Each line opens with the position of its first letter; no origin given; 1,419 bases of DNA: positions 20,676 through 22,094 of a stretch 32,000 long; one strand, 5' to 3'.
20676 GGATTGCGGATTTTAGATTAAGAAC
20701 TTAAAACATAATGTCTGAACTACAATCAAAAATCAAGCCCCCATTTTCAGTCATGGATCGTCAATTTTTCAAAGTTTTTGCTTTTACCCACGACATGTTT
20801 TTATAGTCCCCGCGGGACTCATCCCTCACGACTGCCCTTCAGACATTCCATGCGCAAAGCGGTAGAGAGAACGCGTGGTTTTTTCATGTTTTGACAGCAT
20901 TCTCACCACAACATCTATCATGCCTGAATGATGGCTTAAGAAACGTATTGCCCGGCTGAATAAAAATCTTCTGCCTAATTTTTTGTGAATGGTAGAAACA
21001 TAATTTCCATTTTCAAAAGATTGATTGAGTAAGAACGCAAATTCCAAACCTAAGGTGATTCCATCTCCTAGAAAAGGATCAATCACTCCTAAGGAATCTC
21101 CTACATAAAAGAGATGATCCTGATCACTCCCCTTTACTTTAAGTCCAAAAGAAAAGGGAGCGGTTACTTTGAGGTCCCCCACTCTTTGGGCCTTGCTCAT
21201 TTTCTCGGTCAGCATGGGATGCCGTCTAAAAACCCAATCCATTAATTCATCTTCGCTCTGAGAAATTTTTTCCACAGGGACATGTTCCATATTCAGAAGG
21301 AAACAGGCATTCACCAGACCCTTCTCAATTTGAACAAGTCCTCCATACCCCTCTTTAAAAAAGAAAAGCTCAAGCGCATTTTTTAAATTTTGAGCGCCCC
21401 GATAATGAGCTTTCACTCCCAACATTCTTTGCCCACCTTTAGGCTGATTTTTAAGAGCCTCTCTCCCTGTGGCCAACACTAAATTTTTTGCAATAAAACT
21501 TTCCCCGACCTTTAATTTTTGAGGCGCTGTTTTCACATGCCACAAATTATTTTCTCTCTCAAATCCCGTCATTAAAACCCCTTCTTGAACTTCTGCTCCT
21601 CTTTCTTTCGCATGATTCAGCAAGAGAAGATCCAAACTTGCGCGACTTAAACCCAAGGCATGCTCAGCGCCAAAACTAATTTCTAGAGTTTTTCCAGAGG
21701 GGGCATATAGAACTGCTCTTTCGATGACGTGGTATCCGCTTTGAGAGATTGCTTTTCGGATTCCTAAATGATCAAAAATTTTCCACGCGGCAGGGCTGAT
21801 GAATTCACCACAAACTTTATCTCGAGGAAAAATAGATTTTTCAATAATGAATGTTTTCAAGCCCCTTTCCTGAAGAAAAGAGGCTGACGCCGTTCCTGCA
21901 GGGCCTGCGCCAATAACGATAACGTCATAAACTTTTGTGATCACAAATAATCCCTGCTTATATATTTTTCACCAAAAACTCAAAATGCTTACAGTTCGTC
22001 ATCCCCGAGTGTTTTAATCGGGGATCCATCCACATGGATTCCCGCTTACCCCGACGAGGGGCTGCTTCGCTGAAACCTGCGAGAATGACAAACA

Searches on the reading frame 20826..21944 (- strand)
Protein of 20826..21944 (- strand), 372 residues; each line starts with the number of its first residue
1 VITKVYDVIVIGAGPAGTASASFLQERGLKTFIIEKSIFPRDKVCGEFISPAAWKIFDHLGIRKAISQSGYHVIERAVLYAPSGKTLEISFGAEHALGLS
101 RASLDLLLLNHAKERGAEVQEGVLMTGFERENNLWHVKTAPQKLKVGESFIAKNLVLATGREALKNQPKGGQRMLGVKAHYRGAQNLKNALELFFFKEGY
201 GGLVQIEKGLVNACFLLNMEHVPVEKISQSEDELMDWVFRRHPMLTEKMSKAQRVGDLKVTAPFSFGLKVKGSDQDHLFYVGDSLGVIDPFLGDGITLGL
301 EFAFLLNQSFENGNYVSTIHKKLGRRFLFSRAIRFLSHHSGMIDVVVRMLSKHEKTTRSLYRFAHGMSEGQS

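Call 19: search_protein_families(library=pfam, proteins=[window:20826-21944:-])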
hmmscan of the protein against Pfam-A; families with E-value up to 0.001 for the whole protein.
window:20826-21944:- (372 aa): 11 families
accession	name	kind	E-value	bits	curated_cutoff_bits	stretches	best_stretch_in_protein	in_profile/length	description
PF01494.25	FAD_binding_3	-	3e-16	60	22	1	6-160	2-158/349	FAD binding domain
PF01266.30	DAO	-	4e-09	36.9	27.9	1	7-37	1-31/353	FAD dependent oxidoreductase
PF07992.20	Pyr_redox_2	-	2.7e-08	34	26.1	1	6-166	1-114/291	Pyridine nucleotide-disulphide oxidoreductase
PF00890.30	FAD_binding_2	-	8.3e-06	25.7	20.4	1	7-37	1-31/414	FAD binding domain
PF01946.23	Thi4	-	3.1e-05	23.8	26.2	1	6-40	18-53/235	Thi4 family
PF03486.20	HI0933_like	-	4.1e-05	23.6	50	0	7-39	2-34/244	HI0933-like protein Rossmann domain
PF13738.12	Pyr_redox_3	-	0.0001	22.1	30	1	9-37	1-30/305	Pyridine nucleotide-disulphide oxidoreductase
PF12831.13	FAD_oxidored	-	0.00014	21.7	27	1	7-38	1-32/416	FAD dependent oxidoreductase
PF01134.28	GIDA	-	0.00064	19.3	22.1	0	7-36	1-30/391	Glucose inhibited division protein A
PF00070.33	Pyr_redox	-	0.00075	20.4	22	0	8-62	2-55/82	Pyridine nucleotide-disulphide oxidoreductase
PF13450.12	NAD_binding_8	-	0.00083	20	21.9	0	10-36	1-27/68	NAD(P)-binding Rossmann-like domain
